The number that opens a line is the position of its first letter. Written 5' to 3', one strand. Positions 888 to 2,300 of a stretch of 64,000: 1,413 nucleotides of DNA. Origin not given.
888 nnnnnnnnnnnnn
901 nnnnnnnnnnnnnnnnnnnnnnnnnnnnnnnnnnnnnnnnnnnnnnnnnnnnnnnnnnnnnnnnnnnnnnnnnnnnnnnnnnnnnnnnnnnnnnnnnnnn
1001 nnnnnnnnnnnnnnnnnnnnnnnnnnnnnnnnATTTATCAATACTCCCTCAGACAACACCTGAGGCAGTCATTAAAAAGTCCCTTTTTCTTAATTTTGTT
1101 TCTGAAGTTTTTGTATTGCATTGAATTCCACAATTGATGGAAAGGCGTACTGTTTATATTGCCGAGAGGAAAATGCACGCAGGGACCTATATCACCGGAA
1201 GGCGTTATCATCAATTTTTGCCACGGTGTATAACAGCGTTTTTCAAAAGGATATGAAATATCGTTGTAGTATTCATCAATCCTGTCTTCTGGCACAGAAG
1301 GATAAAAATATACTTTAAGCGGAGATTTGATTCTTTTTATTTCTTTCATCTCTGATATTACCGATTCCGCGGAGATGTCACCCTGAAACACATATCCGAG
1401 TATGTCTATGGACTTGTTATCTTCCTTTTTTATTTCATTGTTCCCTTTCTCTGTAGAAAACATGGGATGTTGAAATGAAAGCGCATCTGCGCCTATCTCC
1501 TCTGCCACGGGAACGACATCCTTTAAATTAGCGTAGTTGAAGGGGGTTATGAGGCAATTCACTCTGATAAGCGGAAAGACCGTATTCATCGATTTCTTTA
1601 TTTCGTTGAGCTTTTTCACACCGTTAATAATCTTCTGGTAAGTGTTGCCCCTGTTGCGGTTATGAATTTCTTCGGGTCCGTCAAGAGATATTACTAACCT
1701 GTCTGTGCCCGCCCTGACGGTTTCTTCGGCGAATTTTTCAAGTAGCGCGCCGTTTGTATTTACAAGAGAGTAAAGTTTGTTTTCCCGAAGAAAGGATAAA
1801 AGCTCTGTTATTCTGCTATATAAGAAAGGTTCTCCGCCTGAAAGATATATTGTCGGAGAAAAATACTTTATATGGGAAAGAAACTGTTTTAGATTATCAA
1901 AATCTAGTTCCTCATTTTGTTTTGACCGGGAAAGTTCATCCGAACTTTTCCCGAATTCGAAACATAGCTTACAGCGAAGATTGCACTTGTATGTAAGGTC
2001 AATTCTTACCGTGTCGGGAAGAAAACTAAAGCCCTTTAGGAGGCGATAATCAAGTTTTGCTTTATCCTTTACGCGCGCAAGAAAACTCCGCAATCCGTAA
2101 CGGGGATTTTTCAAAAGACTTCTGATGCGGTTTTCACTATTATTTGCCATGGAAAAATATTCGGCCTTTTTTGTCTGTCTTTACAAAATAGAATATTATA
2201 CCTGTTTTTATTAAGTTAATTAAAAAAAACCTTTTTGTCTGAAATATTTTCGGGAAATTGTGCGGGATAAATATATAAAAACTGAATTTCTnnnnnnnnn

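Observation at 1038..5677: An anSME-like radical SAM sits next to two sulfatase-fold proteins whose formylglycine motif is replaced by T-x-P-S-H/L.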

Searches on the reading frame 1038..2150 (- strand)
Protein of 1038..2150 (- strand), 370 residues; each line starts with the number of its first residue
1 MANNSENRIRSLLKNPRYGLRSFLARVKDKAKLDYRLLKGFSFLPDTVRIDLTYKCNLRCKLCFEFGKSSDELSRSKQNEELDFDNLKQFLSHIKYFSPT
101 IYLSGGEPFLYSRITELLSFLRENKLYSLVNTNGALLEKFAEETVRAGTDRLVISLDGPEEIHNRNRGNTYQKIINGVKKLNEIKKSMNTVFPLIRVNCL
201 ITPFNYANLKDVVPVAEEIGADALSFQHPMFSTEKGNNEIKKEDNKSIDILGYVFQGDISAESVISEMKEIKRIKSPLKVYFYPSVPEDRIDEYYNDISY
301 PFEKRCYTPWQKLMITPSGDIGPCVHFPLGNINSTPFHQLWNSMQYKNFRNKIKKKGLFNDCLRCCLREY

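Call 3: search_protein_families(library=pfam, proteins=[window:1038-2150:-], max_evalue=0.01)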
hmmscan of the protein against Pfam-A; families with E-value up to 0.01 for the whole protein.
window:1038-2150:- (370 aa): 3 families
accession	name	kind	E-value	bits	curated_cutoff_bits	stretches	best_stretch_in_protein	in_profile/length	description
PF04055.27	Radical_SAM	-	1.6e-18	67.9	29.5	1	52-186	3-142/166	Radical SAM superfamily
PF13186.11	SPASM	-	3.8e-13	49.9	21.5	1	306-365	1-66/67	Iron-sulfur cluster-binding domain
PF13353.11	Fer4_12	-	2.9e-06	28.1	22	1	55-166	14-123/137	4Fe-4S single cluster domain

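Call 4: search_protein_families(library=ncbifam, proteins=[window:1038-2150:-], max_evalue=0.01)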
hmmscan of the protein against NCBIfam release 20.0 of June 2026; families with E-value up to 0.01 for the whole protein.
window:1038-2150:- (370 aa): 81 families (the best 25 are shown)
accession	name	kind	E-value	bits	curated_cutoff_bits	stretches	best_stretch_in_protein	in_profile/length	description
TIGR04317.1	W_rSAM_matur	equivalog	1e-35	123.5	380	2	48-247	6-202/349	tungsten cofactor oxidoreductase radical SAM maturase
TIGR04545.1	rSAM_ahbD_hemeb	equivalog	2e-22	80.1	500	1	50-225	4-171/339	heme b synthase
NF033640.1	N_Twi_rSAM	subfamily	4.8e-22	78.6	170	2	42-223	107-302/398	twitch domain-containing radical SAM protein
TIGR04055.1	rSAM_NirJ2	equivalog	2.8e-21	76.4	500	1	51-352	5-285/326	putative heme d1 biosynthesis radical SAM protein NirJ2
TIGR04054.1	rSAM_NirJ1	equivalog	6.2e-21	74.5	650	1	48-243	38-223/387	putative heme d1 biosynthesis radical SAM protein NirJ1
NF050035.1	rSAM_WgK_link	exception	2.5e-20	72.8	650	1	41-198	4-160/367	radical SAM/SPASM peptide maturase WgkB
TIGR02668.1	moaA_archaeal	equivalog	2e-19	69.7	325.25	1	47-230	11-187/303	GTP 3',8-cyclase MoaA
TIGR02666.1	moaA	equivalog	7.8e-19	67.8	284.05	1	46-221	10-185/336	GTP 3',8-cyclase MoaA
TIGR04250.1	SCM_rSAM_ScmE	equivalog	1.1e-18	67.3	400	1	45-234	2-177/358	SynChlorMet cassette radical SAM/SPASM protein ScmE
TIGR04546.1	rSAM_ahbC_deAc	equivalog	1.4e-18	66.9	650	1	47-203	40-194/390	12,18-didecarboxysiroheme deacetylase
NF038283.1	viperin_w_prok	equivalog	1.9e-18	66.6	180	1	52-207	8-168/281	viperin family antiviral radical SAM protein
NF001199.0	PRK00164.2-1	equivalog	2.7e-18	66.1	231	1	47-220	13-179/308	GTP 3',8-cyclase MoaA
TIGR04311.1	rSAM_Geo_metal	subfamily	8.7e-18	64.5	400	2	45-225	2-183/423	radical SAM/SPASM family putative metalloenzyme maturase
TIGR04051.1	rSAM_NirJ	equivalog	4.7e-17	62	515.45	1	50-239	6-185/354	heme d1 biosynthesis radical SAM protein NirJ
TIGR04251.1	SCM_rSAM_ScmF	equivalog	2.3e-16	60.2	400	1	49-251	7-203/353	SynChlorMet cassette radical SAM/SPASM protein ScmF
TIGR03942.1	sulfatase_rSAM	equivalog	2.5e-16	59.7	349.45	1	53-227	8-187/363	anaerobic sulfatase maturase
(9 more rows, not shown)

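Call 7: search_solved_structures(query=window:1038-2150:-, show_alignments=2, max_evalue=0.001)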
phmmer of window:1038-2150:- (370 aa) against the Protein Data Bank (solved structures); distinct sequences matched with E-value up to 0.001: 22.
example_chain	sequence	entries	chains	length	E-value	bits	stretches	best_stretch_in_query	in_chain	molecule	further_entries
1tv7_A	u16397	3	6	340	2.2e-07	33.7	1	48-165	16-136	Molybdenum cofactor biosynthesis protein A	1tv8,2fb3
7tol_A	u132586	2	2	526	2.3e-07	33.7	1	41-181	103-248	glycerol dibiphytanyl glycerol tetraether - macrocyclic archaeol synthase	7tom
9dfu_A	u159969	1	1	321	2.5e-07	33.6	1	41-193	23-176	Radical SAM core domain-containing protein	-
9dfn_A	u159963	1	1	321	4.6e-07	32.7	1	42-193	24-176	Radical SAM core domain-containing protein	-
7vob_C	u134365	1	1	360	7.4e-07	32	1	51-221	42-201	Cytosylglucuronate decarboxylase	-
7voc_C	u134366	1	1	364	7.6e-07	32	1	51-221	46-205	Cytosylglucuronate decarboxylase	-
2fb2_A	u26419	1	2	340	8.8e-07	31.7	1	49-165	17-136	Molybdenum cofactor biosynthesis protein A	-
9dgw_A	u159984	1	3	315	2.4e-06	30.3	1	42-206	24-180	Radical SAM core domain-containing protein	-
9dfw_A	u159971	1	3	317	2.5e-06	30.3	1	42-206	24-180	Radical SAM core domain-containing protein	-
7n7i_A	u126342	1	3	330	3.5e-06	29.8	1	44-206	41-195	Viperin-like enzyme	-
6b4c_A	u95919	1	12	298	3.5e-06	29.8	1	44-206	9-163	Viperin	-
4k37_A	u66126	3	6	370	7.4e-06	28.7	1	55-203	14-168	Anaerobic sulfatase-maturating enzyme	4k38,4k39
4k36_A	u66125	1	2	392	8.5e-06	28.5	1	55-203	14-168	Anaerobic sulfatase-maturating enzyme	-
5wgg_A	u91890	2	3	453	3e-05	26.7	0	50-167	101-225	Radical SAM domain protein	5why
6efn_A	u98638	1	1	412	4.5e-05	26.1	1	42-195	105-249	Sporulation killing factor maturation protein SkfB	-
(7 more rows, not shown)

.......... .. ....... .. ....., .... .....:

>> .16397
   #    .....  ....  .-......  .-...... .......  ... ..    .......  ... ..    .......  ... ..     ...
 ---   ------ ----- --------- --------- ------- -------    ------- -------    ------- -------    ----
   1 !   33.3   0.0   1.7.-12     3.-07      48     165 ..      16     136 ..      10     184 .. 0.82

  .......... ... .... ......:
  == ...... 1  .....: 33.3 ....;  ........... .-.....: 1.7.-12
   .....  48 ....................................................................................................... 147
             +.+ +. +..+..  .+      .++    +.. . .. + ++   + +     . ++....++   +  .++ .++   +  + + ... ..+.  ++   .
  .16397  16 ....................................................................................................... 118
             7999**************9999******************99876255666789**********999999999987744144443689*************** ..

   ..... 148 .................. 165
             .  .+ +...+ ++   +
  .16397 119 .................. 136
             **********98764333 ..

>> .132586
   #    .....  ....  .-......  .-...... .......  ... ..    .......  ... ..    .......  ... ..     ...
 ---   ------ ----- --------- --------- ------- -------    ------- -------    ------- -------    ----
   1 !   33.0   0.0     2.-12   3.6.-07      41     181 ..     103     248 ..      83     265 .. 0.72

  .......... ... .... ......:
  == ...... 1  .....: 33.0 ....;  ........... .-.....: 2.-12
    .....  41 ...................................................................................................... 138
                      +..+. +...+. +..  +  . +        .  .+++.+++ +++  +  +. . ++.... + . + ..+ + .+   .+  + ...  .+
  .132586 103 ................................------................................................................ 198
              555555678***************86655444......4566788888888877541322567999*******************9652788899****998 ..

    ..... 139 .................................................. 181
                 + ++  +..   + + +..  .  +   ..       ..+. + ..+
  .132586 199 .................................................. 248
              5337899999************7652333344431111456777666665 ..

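Call 11: find_homologous_proteins(query=window:1038-2150:-, max_evalue=1e-10)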
Query window:1038-2150:- (370 aa): 510 proteins with E <= 1e-10 among 3808 candidates; the best 120 are listed.
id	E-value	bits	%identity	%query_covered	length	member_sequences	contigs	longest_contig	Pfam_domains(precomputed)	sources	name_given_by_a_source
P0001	5.6e-194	663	77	100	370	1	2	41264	PF13186.12,PF04055.28,PF13353.12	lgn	-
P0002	1.7e-150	519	60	98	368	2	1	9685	PF13186.12,PF04055.28,PF13353.12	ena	-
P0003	1.6e-132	460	54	98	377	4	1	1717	PF13186.12,PF04055.28,PF13353.12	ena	-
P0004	8.6e-128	445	53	95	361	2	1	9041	PF13186.12,PF04055.28,PF13353.12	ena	-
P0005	2.5e-126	440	51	100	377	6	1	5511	PF13186.12,PF04055.28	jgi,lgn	-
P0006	2.6e-123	430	53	97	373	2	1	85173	PF13186.12,PF04055.28,PF13353.12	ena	-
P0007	8.9e-118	412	49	100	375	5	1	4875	PF13186.12,PF04055.28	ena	-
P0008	1.1e-114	402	47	98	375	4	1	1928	PF13186.12,PF04055.28,PF13353.12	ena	-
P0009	1.6e-114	401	46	100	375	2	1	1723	PF13186.12,PF04055.28,PF13353.12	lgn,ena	-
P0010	9.0e-114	399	46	98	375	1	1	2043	PF13186.12,PF04055.28,PF13353.12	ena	-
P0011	2.8e-113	397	46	100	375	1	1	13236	PF13186.12,PF04055.28,PF13353.12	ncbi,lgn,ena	-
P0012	7.0e-113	396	46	100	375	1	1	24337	PF13186.12,PF04055.28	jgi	-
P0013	7.5e-111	389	99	49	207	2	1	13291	PF04055.28,PF13353.12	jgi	-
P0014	1.0e-108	382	52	85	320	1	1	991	PF13186.12,PF04055.28,PF13353.12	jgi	jgi:MoaA/NifB/PqqE/SkfB family radical SAM enzyme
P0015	8.6e-71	257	37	95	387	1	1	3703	PF13186.12,PF04055.28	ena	-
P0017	2.3e-69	253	37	95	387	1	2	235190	PF13186.12,PF04055.28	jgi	-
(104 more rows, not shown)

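Call 13: find_encoding_contigs(protein=P0001, flank=10000, max_places=2)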
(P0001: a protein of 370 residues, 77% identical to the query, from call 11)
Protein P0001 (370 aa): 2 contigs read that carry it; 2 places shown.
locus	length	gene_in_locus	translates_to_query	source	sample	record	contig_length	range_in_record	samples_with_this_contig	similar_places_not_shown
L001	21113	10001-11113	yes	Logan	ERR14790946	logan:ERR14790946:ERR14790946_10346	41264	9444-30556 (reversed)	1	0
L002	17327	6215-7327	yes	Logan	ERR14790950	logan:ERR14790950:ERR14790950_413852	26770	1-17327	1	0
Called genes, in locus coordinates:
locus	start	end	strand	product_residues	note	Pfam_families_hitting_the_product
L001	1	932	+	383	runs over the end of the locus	PF13439:Glyco_transf_4 (weak), PF00534:Glycos_transf_1, PF13692:Glyco_trans_1_4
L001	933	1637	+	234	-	PF03602:Cons_hypoth95 (faint), PF05175:MTS, PF06325:PrmA, PF09445:Methyltransf_15 (weak), PF13847:Methyltransf_31, PF08241:Methyltransf_11 (weak), PF13649:Methyltransf_25 (weak)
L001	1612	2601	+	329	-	PF04055:Radical_SAM, PF13186:SPASM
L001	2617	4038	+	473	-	PF01943:Polysacc_synt, PF13440:Polysacc_synt_3, PF03023:MurJ, PF01554:MatE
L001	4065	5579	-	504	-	-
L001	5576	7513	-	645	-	-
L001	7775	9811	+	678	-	PF00884:Sulfatase, PF01663:Phosphodiest, PF16347:SGSH_C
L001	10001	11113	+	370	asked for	PF04055:Radical_SAM, PF13353:Fer4_12 (weak), PF13186:SPASM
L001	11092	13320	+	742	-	PF13231:PMT_2 (weak)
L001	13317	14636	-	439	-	PF00890:FAD_binding_2, PF01266:DAO, PF01494:FAD_binding_3 (weak), PF01593:Amino_oxidase, PF01946:Thi4 (weak), PF07992:Pyr_redox_2 (weak), PF12831:FAD_oxidored, PF13450:NAD_binding_8, +2 more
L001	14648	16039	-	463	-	PF02310:B12-binding, PF04055:Radical_SAM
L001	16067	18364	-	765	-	-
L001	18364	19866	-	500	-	PF13231:PMT_2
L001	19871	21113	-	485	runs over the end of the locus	PF02310:B12-binding (faint), PF04055:Radical_SAM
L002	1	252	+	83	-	?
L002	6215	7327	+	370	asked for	PF04055:Radical_SAM, PF13353:Fer4_12 (weak), PF13186:SPASM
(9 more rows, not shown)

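Call 14: find_encoding_contigs(protein=P0006, flank=10000, max_places=2)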
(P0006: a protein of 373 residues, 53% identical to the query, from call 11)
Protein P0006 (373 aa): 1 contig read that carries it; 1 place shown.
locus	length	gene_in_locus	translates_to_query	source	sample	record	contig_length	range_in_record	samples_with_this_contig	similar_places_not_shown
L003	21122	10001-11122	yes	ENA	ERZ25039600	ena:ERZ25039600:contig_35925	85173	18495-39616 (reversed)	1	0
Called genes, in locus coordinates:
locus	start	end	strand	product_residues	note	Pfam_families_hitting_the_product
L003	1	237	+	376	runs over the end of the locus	PF13439:Glyco_transf_4, PF00534:Glycos_transf_1, PF13692:Glyco_trans_1_4, PF13524:Glyco_trans_1_2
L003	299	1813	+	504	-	-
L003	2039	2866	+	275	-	-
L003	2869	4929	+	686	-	PF00884:Sulfatase, PF01663:Phosphodiest, PF16347:SGSH_C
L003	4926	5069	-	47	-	-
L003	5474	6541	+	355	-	-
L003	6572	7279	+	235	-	PF05175:MTS, PF06325:PrmA, PF13489:Methyltransf_23 (weak), PF02475:TRM5-TYW2_MTfase, PF09445:Methyltransf_15 (weak), PF13847:Methyltransf_31, PF08241:Methyltransf_11 (weak), PF13649:Methyltransf_25 (weak), +2 more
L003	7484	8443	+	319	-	PF04055:Radical_SAM, PF13186:SPASM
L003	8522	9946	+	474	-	PF01943:Polysacc_synt, PF13440:Polysacc_synt_3, PF03023:MurJ, PF01554:MatE (weak)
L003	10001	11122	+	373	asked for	PF04055:Radical_SAM, PF13353:Fer4_12 (weak), PF13186:SPASM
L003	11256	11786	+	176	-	-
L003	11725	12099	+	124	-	PF03901:Glyco_transf_22 (weak)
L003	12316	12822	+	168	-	-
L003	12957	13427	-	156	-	-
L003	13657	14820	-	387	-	PF13231:PMT_2 (weak)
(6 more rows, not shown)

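Call 16: find_encoding_contigs(protein=P0012, flank=10000, max_places=2)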
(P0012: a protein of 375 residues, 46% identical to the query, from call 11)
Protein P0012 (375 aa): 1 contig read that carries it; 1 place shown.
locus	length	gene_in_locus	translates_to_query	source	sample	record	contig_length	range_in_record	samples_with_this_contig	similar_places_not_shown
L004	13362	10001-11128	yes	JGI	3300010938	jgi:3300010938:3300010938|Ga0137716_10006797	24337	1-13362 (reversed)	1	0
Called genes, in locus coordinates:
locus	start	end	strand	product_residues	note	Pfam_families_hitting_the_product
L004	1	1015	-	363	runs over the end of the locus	PF25182:NonGDSL (weak), PF00657:Lipase_GDSL (faint), PF13472:Lipase_GDSL_2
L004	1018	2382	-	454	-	PF02310:B12-binding, PF04055:Radical_SAM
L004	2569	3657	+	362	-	PF00534:Glycos_transf_1, PF13692:Glyco_trans_1_4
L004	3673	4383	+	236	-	-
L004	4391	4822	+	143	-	PF04055:Radical_SAM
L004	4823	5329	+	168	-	PF13186:SPASM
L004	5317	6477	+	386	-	PF04055:Radical_SAM, PF13186:SPASM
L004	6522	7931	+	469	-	-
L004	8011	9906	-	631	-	-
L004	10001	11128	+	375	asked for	PF04055:Radical_SAM, PF13186:SPASM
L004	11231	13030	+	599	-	PF13231:PMT_2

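Call 17: find_encoding_contigs(protein=P0017, flank=10000, max_places=2)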
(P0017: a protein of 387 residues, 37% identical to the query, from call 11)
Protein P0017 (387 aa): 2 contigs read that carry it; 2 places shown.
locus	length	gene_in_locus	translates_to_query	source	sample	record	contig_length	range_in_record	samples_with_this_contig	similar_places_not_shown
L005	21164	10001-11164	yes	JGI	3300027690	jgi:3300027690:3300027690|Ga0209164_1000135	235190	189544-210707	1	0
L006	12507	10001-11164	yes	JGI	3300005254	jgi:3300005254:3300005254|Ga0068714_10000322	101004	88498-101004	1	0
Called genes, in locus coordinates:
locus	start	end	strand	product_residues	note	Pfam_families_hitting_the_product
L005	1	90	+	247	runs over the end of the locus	PF13489:Methyltransf_23 (weak), PF08241:Methyltransf_11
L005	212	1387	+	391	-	PF13439:Glyco_transf_4, PF13579:Glyco_trans_4_4, PF00534:Glycos_transf_1, PF13692:Glyco_trans_1_4, PF13524:Glyco_trans_1_2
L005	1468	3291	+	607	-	PF13522:GATase_6, PF13537:GATase_7, PF12481:DUF3700 (faint), PF00733:Asn_synthase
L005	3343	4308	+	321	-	PF13712:Glyco_tranf_2_5 (faint), PF13641:Glyco_tranf_2_3 (weak), PF00535:Glycos_transf_2 (weak)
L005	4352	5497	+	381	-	PF13439:Glyco_transf_4, PF13579:Glyco_trans_4_4, PF20706:GT4-conflict (weak), PF00534:Glycos_transf_1, PF13692:Glyco_trans_1_4, PF13524:Glyco_trans_1_2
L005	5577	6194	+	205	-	PF13489:Methyltransf_23, PF13847:Methyltransf_31, PF08241:Methyltransf_11, PF08242:Methyltransf_12, PF13649:Methyltransf_25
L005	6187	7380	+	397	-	PF01041:DegT_DnrJ_EryC1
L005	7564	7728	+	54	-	-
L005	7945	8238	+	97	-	-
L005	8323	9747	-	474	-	PF02811:PHP (faint)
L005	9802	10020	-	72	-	-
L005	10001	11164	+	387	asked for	PF04055:Radical_SAM, PF13186:SPASM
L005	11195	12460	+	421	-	PF13439:Glyco_transf_4, PF13579:Glyco_trans_4_4, PF13477:Glyco_trans_4_2, PF20706:GT4-conflict, PF00534:Glycos_transf_1, PF13692:Glyco_trans_1_4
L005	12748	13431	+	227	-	PF08889:WbqC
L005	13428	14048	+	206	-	PF02585:PIG-L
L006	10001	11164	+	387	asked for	PF04055:Radical_SAM, PF13186:SPASM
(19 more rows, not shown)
